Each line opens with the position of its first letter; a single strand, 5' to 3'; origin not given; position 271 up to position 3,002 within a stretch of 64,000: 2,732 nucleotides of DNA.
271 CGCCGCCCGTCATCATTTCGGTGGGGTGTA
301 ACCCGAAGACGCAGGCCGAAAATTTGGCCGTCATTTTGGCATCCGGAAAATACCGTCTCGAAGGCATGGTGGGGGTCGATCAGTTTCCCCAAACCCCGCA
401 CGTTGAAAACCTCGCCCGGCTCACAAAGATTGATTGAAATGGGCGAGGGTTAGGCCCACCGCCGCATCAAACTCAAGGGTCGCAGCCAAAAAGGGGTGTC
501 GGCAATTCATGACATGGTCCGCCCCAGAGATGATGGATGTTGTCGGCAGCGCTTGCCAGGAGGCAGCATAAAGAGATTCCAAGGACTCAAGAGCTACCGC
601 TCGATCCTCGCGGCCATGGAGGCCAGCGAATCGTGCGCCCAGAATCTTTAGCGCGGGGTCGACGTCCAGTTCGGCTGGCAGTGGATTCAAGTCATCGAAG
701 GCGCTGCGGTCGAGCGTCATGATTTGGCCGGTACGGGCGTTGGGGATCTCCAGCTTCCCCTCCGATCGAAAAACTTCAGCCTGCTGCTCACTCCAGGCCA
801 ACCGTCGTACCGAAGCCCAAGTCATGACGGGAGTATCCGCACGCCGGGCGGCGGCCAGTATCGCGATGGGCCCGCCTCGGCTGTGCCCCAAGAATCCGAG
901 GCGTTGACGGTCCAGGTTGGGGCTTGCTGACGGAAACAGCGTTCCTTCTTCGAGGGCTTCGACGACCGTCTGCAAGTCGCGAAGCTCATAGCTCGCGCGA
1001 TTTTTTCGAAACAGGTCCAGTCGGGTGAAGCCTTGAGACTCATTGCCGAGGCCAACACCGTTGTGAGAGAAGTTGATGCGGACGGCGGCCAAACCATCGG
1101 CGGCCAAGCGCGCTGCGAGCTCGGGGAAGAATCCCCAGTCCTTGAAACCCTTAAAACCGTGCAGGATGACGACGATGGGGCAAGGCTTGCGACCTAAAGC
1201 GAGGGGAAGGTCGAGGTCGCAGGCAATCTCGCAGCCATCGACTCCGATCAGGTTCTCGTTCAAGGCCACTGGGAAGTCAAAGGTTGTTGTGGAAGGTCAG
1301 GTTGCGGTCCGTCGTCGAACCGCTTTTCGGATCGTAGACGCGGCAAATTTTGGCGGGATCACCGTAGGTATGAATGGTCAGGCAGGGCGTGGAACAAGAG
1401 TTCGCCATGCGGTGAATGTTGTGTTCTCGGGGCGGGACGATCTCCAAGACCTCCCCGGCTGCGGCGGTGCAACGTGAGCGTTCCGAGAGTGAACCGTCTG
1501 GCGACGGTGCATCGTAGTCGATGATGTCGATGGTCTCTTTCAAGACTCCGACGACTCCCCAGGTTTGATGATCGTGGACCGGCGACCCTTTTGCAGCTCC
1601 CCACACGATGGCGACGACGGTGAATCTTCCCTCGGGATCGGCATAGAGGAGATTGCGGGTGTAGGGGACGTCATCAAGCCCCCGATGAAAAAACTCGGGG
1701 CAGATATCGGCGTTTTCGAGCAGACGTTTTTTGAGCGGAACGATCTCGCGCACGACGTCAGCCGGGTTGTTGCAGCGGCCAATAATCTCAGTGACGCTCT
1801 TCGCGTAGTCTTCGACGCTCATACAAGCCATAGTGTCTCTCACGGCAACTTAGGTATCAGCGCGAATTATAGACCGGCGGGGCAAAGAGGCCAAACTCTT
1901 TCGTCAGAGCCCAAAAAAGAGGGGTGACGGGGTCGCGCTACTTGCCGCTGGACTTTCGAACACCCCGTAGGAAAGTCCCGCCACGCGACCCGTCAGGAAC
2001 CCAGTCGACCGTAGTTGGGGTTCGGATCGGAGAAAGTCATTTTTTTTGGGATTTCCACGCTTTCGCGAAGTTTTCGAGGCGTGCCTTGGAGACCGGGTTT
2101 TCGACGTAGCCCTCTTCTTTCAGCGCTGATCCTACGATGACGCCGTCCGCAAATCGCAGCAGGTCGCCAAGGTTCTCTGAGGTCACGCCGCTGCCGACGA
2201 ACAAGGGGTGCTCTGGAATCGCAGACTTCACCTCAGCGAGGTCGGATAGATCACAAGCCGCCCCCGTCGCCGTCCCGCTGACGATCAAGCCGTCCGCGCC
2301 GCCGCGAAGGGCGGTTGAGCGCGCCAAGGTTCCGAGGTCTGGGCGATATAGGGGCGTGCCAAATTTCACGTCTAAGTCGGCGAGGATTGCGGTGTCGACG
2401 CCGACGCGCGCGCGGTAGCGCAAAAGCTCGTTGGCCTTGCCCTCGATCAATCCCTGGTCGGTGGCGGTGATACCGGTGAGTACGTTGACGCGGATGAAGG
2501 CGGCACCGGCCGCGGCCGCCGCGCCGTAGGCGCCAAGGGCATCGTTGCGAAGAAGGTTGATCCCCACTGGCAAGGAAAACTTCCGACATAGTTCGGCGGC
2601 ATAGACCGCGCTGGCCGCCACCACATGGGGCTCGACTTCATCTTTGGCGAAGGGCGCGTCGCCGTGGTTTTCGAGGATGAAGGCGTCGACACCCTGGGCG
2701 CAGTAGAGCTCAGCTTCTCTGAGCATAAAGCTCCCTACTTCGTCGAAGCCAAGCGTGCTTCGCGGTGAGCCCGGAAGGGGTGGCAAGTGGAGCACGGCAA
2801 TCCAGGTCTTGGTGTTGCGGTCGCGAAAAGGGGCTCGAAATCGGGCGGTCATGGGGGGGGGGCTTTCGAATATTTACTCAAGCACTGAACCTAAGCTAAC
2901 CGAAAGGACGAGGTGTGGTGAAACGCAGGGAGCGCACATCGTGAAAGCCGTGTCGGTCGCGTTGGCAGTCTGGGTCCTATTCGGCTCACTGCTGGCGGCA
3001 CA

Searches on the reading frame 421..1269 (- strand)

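Call 65: search_protein_families(library=pfam, proteins=[window:421-1269:-], max_evalue=0.0001)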
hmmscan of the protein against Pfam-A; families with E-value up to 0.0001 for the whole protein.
window:421-1269:- (282 aa): 2 families
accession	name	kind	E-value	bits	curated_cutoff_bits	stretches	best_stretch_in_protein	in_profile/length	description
PF12697.13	Abhydrolase_6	-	1e-06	30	26.3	1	33-255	1-180/217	Alpha/beta hydrolase family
PF12146.15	Hydrolase_4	-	3.6e-05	23.6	27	0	28-145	2-99/239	Serine aminopeptidase, S33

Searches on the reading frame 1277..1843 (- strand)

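Call 65: search_protein_families(library=pfam, proteins=[window:1277-1843:-], max_evalue=0.0001)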
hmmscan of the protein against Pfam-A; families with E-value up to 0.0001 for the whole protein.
window:1277-1843:- (188 aa): 1 family
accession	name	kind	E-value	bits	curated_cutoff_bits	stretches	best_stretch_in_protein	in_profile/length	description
PF05995.18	CDO_I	-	2.1e-09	37.6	23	1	55-171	52-168/170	Cysteine dioxygenase type I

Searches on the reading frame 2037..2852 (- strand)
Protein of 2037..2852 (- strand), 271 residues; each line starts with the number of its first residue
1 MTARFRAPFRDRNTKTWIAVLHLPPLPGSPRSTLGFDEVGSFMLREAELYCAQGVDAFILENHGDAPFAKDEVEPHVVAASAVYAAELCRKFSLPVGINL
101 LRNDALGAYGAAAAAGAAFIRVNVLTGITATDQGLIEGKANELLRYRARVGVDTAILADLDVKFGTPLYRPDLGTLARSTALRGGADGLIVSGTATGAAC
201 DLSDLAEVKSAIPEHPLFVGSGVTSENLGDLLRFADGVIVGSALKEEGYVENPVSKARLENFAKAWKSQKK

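Call 65: search_protein_families(library=pfam, proteins=[window:2037-2852:-], max_evalue=0.0001)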
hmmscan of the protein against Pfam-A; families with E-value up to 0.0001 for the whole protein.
window:2037-2852:- (271 aa): 1 family
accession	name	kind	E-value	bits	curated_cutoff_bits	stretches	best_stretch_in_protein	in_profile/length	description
PF03437.21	BtpA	-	1.9e-76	257.4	30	1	14-265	2-251/254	BtpA family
